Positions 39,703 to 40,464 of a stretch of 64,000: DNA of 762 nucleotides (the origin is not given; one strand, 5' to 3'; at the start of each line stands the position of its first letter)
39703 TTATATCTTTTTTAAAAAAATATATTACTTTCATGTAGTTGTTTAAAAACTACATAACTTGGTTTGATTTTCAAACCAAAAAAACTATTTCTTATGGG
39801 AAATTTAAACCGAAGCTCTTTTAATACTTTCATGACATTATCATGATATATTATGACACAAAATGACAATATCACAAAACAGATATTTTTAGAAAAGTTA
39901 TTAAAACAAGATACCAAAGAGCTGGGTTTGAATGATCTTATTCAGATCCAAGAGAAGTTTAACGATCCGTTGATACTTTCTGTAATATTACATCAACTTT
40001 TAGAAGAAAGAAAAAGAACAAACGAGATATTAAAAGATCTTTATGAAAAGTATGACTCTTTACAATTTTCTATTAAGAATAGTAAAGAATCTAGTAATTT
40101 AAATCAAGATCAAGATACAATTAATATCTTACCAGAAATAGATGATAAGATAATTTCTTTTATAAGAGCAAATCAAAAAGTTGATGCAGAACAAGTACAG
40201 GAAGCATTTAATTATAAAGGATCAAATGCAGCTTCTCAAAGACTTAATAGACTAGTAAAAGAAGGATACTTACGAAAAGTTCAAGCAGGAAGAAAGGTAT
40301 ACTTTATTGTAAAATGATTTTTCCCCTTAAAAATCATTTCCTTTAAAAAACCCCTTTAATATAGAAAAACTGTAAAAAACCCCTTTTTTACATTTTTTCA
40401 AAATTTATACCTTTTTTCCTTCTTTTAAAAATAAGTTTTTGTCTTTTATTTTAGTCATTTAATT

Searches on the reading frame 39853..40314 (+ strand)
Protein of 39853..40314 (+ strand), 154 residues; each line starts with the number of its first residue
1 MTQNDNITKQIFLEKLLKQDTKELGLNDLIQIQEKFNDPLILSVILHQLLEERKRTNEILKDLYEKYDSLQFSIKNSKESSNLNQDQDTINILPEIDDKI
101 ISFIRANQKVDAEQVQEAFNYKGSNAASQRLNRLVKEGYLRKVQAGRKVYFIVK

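Call 53: search_solved_structures(query=window:39853-40314:+, max_evalue=10)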
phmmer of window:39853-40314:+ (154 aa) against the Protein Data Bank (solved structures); distinct sequences matched with E-value up to 10: 4.
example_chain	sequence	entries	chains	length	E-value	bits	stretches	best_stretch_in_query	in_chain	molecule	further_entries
7fby_A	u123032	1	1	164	0.1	16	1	93-145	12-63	Transcriptional regulatory protein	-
9w4v_A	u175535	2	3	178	0.11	15.9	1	93-145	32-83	Uncharacterized HTH-type transcriptional regulator PH0140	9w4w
8vd8_B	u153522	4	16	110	0.19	15.2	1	84-148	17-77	Connector | Head-tail connector protein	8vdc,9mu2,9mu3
3mw6_A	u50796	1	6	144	0.81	13.1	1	48-108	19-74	uncharacterized protein NMB1681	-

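Call 55: search_protein_families(library=padloc, proteins=[window:39853-40314:+], max_evalue=0.1)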
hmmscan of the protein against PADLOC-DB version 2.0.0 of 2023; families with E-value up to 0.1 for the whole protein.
window:39853-40314:+ (154 aa): 6 families
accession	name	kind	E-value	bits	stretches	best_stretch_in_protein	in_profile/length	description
PDLC01438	Csa3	-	0.0016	16.5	1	53-151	105-199/305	"CAS-I,CAS-II,CAS-III,CAS-IV,CAS-V,CAS-VI; associated_signaling"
PDLC02271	AbiEi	-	0.0019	15.4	1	91-150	4-63/263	AbiEi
PDLC02226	AbiEi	-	0.0027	15.6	1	96-146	3-53/202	AbiEi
PDLC03963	SoFic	-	0.0028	15.1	1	89-152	284-350/361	-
PDLC01859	CARF3--CARF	-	0.0036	15.1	1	93-150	148-208/213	-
PDLC01877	CARF3--CARF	-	0.065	10.9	0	5-59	45-99/252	-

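Call 73: search_solved_structures(query=A5, max_evalue=1)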
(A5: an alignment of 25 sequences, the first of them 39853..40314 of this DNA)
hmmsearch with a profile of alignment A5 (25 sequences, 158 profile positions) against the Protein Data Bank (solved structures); distinct sequences matched with E-value up to 1: 11.
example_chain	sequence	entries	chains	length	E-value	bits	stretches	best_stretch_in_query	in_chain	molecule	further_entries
9w4v_A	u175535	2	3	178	0.017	18.4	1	93-146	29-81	Uncharacterized HTH-type transcriptional regulator PH0140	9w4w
7fby_A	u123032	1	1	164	0.02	18.2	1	95-146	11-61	Transcriptional regulatory protein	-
6o8k_A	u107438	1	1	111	0.21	14.9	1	85-154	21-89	Transcriptional regulator, ArsR family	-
13ct_A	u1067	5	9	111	0.23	14.8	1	85-154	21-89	Transcriptional regulator, ArsR family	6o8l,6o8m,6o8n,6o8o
6w2w_A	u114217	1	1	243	0.55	13.5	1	21-76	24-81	Junction 24 DHR14-DHR18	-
3cuq_A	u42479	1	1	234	0.56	13.5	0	101-142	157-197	Vacuolar-sorting protein SNF8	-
2zme_A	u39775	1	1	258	0.56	13.5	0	101-142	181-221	Vacuolar-sorting protein SNF8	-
9efi_A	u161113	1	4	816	0.61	13.4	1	7-77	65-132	VIP3Cb1 Protoxin Structure - Disable Toxin Variant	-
9efg_A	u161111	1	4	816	0.77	13.1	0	7-78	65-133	VIP3Cb1 Toxin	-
6jqv_A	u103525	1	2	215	0.79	13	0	30-120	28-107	NAP1-related protein 2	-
7ocj_A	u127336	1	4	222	0.91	12.8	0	86-145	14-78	LexA repressor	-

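Call 75: search_protein_families(library=pfam, alignment_id=A5, max_evalue=0.1)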
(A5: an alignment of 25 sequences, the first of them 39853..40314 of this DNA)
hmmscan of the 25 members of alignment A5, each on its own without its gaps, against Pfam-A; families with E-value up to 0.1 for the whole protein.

A. member 1, window:39853-40314:+ (154 aa): 9 families
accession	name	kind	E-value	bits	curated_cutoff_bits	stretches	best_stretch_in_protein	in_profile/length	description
PF22980.2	Myb_DNA-bind_8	-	0.00015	21.4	27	1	107-136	17-46/50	Myb-like DNA-binding domain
PF21248.3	SoFic-like_C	-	0.002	18.7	27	1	125-152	45-72/76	Protein adenylyltransferase SoFic-like, C-terminal domain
PF13974.11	YebO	-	0.0083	16.8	27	1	45-95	30-79/80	YebO-like protein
PF03965.22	Penicillinase_R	-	0.011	16.5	22.6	1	97-151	5-62/115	Penicillinase repressor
PF01726.22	LexA_DNA_bind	-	0.018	15.2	23.7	1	114-143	30-59/65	LexA DNA binding domain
PF12729.13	4HB_MCP_1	-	0.032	14.2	27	1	53-135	81-163/181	Four helix bundle sensory module for signal transduction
PF12802.13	MarR_2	-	0.058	14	27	0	101-144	11-54/61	MarR family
PF18954.5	DUF5697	-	0.062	13.9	27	1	99-147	2-50/161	Family of unknown function (DUF5697)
PF13463.12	HTH_27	-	0.078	13.7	22.2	0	97-151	5-62/68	Winged helix DNA-binding domain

B. families by the number of members that match (of 25 scanned): 61 families (the first 25 are shown)
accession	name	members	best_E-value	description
PF21248.3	SoFic-like_C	21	0.00011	Protein adenylyltransferase SoFic-like, C-terminal domain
PF03965.22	Penicillinase_R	19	9.5e-06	Penicillinase repressor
PF01726.22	LexA_DNA_bind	8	0.0036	LexA DNA binding domain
PF22980.2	Myb_DNA-bind_8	7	4.8e-05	Myb-like DNA-binding domain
PF24034.1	DUF7343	7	0.00032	Domain of unknown function (DUF7343)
PF12495.13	Vip3A_N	6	0.0048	Vegetative insecticide protein 3A N terminal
PF12802.13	MarR_2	4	0.0068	MarR family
PF06657.18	Cep57_MT_bd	2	0.00031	Centrosome microtubule-binding domain of Cep57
PF13412.12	HTH_24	2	0.00064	Winged helix-turn-helix DNA-binding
PF18053.6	GyrB_insert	2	0.0031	DNA gyrase B subunit insert domain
PF10228.14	HPF1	2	0.004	Histone PARylation factor 1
PF16365.12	EutK_C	2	0.011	Ethanolamine utilization protein EutK C-terminus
PF22709.1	Mu_Gam-Sipho_Gp157-TOTE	2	0.014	Mu Gam/Sipho_Gp157-like domain of the TOTE conflict systems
PF13338.12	AbiEi_4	2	0.017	Transcriptional regulator, AbiEi antitoxin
PF24741.1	AlkZ-rel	2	0.018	AlkZ related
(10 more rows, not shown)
